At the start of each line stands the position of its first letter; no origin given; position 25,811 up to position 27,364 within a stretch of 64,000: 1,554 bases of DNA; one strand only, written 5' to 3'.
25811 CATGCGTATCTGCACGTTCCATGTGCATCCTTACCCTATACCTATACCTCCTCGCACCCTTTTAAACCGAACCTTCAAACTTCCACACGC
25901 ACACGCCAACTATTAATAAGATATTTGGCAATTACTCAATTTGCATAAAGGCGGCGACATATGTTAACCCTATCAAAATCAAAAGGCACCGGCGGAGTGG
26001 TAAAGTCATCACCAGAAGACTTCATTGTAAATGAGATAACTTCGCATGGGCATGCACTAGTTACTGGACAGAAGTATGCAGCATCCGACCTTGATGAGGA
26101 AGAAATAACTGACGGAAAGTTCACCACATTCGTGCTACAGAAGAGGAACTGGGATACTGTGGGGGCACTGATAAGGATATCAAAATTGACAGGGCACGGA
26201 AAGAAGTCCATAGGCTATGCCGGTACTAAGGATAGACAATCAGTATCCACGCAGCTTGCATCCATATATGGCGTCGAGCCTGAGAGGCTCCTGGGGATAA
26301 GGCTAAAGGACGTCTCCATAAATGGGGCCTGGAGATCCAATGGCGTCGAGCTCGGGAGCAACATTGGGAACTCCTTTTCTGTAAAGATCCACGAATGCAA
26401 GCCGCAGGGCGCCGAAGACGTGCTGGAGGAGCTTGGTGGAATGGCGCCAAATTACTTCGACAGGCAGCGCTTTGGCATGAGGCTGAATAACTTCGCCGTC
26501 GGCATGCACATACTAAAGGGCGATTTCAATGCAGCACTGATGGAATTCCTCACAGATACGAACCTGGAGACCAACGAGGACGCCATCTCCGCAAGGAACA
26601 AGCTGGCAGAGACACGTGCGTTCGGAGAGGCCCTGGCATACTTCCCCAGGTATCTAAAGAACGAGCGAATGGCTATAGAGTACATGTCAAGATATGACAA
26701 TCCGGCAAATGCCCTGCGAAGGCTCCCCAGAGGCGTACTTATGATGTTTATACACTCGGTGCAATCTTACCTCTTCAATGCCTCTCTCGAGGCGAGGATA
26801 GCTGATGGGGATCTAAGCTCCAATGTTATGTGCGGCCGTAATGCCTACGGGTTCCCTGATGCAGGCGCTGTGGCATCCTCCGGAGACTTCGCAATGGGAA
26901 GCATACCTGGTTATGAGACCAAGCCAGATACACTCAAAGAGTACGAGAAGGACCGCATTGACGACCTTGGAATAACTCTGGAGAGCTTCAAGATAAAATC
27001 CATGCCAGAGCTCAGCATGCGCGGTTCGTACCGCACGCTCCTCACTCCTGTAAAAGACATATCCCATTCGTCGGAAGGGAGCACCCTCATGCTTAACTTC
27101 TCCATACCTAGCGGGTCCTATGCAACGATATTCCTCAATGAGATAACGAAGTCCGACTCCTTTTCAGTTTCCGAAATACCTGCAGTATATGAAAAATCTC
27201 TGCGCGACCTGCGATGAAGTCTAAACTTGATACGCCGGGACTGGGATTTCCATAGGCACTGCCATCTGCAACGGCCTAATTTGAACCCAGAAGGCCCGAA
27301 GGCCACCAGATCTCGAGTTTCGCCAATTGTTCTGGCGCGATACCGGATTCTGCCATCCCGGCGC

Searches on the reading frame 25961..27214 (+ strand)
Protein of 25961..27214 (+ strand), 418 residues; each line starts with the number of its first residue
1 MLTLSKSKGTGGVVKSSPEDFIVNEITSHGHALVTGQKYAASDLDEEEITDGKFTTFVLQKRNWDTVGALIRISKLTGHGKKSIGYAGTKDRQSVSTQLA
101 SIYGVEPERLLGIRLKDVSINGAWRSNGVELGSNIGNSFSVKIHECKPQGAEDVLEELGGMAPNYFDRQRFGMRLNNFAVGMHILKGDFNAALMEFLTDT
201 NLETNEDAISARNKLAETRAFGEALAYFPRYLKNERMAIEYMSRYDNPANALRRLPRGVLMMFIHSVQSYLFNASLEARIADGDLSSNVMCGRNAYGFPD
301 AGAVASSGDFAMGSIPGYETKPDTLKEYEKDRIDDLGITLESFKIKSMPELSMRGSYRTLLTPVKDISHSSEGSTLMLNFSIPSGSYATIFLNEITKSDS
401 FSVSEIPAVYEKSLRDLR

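Call 68: find_encoding_contigs(protein=window:25961-27214:+, flank=10000, max_places=1)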
Protein window:25961-27214:+ (418 aa): 11 contigs read that carry it; 1 place shown.
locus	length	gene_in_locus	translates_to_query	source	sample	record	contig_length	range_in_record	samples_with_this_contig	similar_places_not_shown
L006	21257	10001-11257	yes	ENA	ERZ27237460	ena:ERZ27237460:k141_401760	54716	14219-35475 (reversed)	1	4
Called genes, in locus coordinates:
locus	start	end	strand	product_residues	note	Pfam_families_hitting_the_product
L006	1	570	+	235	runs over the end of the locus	-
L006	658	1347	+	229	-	PF01381:HTH_3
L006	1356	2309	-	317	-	PF01699:Na_Ca_ex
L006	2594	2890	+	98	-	PF13473:Cupredoxin_1 (weak)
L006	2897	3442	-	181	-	PF28549:NDPSase_N, PF00293:NUDIX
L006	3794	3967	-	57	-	-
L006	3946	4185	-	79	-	-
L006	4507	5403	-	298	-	PF23023:Anti-Pycsar_Apyc1, PF00753:Lactamase_B, PF12706:Lactamase_B_2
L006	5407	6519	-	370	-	PF05833:NFACT_N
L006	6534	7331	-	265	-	PF01884:PcrB, PF00478:IMPDH (faint), PF05690:ThiG (weak), PF00977:His_biosynth (weak)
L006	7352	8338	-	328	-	PF01073:3Beta_HSD, PF01370:Epimerase, PF02719:Polysacc_synt_2, PF04321:RmlD_sub_bind, PF05368:NmrA, PF16363:GDP_Man_Dehyd, PF13460:NAD_binding_10, PF07993:NAD_binding_4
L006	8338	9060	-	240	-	-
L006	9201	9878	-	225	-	-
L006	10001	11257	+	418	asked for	PF01142:TruD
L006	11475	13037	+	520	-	PF13506:Glyco_transf_21 (faint), PF00535:Glycos_transf_2, PF10111:Glyco_tranf_2_2 (faint), PF13641:Glyco_tranf_2_3, PF13632:Glyco_trans_2_3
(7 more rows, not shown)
